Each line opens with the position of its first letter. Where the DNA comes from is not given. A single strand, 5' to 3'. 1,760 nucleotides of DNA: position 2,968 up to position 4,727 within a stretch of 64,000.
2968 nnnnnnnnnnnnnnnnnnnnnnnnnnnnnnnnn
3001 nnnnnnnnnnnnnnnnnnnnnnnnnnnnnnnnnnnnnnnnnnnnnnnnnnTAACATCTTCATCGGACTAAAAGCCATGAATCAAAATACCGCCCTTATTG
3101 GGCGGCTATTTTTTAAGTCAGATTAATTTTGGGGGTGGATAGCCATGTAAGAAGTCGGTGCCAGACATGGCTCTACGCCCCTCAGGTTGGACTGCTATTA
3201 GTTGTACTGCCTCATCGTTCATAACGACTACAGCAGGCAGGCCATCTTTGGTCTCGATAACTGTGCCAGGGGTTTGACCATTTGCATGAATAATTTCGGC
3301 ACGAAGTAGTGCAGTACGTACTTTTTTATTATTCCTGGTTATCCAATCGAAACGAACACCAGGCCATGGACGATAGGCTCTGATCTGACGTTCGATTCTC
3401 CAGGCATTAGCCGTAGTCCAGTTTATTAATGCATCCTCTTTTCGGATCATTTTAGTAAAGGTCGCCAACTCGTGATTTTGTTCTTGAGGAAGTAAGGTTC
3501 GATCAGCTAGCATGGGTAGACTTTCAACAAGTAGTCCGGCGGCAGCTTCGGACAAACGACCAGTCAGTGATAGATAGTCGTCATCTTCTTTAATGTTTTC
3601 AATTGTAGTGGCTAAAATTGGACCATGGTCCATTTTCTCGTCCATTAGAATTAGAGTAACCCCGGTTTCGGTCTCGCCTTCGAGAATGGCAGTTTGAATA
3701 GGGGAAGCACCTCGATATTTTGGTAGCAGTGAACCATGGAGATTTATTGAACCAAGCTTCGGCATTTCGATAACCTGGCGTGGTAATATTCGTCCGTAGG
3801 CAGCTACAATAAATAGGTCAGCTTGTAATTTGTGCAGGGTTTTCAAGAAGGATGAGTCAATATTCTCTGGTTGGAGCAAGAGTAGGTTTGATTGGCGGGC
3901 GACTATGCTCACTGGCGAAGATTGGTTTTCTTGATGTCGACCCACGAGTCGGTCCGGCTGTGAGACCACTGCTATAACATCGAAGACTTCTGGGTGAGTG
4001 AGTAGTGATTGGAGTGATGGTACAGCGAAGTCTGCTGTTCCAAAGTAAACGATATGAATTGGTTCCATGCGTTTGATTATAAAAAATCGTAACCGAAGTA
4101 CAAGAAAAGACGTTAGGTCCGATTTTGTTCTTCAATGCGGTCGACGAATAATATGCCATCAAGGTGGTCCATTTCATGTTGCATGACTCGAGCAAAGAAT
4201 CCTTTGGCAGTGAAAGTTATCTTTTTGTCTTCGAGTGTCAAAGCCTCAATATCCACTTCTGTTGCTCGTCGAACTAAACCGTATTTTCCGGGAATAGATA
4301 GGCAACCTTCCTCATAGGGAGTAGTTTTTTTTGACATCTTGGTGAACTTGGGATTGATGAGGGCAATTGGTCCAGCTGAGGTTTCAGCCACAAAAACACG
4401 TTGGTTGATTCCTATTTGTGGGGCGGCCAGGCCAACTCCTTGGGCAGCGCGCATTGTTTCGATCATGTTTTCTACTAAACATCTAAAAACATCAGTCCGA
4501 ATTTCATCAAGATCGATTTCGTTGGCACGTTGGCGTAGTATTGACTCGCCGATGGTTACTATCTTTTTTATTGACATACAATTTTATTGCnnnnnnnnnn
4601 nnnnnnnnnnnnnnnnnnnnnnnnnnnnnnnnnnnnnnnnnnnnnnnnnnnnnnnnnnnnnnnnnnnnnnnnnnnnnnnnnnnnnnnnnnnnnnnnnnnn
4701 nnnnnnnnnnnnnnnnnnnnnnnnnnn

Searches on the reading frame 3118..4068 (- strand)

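Call 32: search_protein_families(library=pfam, proteins=[window:3118-4068:-], max_evalue=0.0001)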
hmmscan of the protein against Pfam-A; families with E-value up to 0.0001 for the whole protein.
window:3118-4068:- (316 aa): 2 families
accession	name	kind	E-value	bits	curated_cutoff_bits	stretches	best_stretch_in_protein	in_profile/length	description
PF00551.24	Formyl_trans_N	-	7.3e-41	140.3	26.1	1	6-183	3-180/181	Formyl transferase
PF02911.23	Formyl_trans_C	-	8e-21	74.5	21.1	1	208-310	2-99/100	Formyl transferase, C-terminal domain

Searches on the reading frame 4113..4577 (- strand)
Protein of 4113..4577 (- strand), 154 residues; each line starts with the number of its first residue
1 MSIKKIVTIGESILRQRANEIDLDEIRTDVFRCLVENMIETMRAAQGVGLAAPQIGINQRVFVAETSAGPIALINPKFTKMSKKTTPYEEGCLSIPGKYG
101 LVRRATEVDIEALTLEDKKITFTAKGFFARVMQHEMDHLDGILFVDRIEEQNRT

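Call 32: search_protein_families(library=pfam, proteins=[window:4113-4577:-], max_evalue=0.0001)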
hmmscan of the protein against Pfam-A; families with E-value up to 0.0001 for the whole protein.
window:4113-4577:- (154 aa): 1 family
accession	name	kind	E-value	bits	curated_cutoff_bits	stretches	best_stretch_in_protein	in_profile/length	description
PF01327.26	Pep_deformylase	-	1.1e-49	168.4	22.8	1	3-153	1-155/156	Polypeptide deformylase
